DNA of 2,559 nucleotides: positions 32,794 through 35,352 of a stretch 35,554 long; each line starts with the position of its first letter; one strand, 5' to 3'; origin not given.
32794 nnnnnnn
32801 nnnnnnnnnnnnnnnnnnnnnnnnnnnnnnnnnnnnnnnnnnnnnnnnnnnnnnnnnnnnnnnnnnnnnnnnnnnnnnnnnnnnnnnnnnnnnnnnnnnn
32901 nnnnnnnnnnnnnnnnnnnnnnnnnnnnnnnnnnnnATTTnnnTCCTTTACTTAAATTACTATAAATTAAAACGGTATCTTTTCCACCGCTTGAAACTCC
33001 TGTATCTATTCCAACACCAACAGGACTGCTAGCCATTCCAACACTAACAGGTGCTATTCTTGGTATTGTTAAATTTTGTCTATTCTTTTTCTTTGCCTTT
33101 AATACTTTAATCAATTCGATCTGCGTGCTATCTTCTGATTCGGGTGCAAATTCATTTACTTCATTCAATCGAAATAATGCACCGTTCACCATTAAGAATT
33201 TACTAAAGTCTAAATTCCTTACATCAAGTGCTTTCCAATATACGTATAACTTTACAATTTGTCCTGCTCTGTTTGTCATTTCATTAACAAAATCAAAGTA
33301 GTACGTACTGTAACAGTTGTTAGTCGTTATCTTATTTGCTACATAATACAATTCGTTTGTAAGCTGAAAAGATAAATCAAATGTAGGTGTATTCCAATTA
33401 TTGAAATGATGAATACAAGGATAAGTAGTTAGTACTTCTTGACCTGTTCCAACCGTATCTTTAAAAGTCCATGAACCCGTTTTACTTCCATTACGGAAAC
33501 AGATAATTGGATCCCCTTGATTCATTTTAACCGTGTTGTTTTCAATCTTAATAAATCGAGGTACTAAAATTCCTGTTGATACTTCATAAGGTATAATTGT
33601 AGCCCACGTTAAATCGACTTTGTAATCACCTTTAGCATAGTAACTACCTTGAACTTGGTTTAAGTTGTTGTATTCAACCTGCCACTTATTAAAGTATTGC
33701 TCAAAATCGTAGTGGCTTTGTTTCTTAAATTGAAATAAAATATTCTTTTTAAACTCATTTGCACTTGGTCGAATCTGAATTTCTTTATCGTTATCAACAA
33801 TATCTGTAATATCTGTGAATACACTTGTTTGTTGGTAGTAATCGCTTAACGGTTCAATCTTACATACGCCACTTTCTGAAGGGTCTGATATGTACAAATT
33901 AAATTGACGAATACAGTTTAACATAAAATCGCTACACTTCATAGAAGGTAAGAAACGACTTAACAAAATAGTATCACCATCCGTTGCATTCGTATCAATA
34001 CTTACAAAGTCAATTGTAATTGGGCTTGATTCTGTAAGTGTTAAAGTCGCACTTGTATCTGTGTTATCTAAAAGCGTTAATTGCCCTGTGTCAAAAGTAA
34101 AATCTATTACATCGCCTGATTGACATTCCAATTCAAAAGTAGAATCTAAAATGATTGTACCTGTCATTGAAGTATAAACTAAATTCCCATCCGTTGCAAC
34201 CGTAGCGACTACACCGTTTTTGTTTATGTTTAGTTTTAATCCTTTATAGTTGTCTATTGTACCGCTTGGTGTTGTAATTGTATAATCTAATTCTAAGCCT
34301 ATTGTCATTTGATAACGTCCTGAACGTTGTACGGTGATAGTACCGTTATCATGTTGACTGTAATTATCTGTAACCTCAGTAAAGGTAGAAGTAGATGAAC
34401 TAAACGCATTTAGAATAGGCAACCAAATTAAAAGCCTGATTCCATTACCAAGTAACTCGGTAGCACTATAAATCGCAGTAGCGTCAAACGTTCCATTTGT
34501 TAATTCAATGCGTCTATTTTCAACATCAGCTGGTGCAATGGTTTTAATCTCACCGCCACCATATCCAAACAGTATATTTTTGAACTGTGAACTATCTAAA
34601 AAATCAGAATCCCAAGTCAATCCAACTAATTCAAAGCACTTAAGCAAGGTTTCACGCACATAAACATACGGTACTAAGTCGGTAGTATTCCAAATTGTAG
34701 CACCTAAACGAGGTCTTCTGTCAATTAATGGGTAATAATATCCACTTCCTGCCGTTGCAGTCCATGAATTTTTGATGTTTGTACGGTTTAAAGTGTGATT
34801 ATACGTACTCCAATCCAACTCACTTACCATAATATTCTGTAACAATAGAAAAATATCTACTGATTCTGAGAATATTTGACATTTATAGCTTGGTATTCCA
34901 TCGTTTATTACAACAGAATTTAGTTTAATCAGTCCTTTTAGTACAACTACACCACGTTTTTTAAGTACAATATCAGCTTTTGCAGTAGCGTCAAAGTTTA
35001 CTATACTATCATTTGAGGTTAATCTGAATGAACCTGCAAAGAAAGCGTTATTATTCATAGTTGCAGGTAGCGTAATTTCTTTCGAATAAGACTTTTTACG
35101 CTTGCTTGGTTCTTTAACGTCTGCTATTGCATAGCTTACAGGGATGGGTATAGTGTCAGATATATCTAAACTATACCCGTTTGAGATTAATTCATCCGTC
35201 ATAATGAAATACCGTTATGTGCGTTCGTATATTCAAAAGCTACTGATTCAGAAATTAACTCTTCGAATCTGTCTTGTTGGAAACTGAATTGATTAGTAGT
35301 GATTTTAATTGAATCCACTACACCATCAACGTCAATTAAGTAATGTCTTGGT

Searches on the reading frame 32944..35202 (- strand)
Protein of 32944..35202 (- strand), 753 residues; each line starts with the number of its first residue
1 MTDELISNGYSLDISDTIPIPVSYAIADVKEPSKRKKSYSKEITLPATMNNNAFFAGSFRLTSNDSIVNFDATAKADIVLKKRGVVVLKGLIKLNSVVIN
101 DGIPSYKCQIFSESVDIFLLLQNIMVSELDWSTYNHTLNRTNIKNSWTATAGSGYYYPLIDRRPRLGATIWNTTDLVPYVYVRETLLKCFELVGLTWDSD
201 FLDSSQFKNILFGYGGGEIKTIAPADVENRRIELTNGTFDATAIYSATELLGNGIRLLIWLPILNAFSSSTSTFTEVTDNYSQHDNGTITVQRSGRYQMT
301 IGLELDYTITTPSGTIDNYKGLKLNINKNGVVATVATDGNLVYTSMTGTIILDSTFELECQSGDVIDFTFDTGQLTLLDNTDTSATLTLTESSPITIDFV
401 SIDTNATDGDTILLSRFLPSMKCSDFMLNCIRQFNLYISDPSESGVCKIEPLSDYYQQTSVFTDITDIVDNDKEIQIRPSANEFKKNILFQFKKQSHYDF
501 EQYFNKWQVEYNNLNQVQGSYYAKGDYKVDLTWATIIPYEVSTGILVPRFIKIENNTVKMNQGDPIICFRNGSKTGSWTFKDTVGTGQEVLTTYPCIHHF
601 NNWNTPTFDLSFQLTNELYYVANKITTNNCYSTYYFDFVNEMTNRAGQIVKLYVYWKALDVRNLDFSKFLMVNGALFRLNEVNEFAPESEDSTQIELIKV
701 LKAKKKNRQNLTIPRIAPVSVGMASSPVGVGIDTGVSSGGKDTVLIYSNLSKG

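Call 8: search_protein_families(library=pfam, proteins=[window:32944-35202:-], max_evalue=1)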
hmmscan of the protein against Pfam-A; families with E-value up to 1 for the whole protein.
window:32944-35202:- (753 aa): 2 families
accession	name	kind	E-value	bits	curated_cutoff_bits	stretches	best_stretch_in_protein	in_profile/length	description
PF24700.1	Vein_beta-barrel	-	0.085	13.3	27.7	1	53-118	14-76/122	Vein beta-barrel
PF16392.11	DUF5001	-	0.13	12.7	23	0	488-524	24-59/86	Ig-like domain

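Call 9: search_protein_families(library=phrogs, proteins=[window:32944-35202:-], max_evalue=0.1)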
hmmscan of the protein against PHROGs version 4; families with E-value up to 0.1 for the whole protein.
window:32944-35202:- (753 aa): 0 families

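Call 38: search_dna_similar(query=window:32944-35202:-, collection=phages, mode=protein, max_evalue=0.001, max_rows=15)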
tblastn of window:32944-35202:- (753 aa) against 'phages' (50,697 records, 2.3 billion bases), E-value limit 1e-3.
No match.

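Call 88: search_solved_structures(query=window:32944-35202:-, max_evalue=1)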
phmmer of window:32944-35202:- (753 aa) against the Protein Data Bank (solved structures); distinct sequences matched with E-value up to 1: 0.
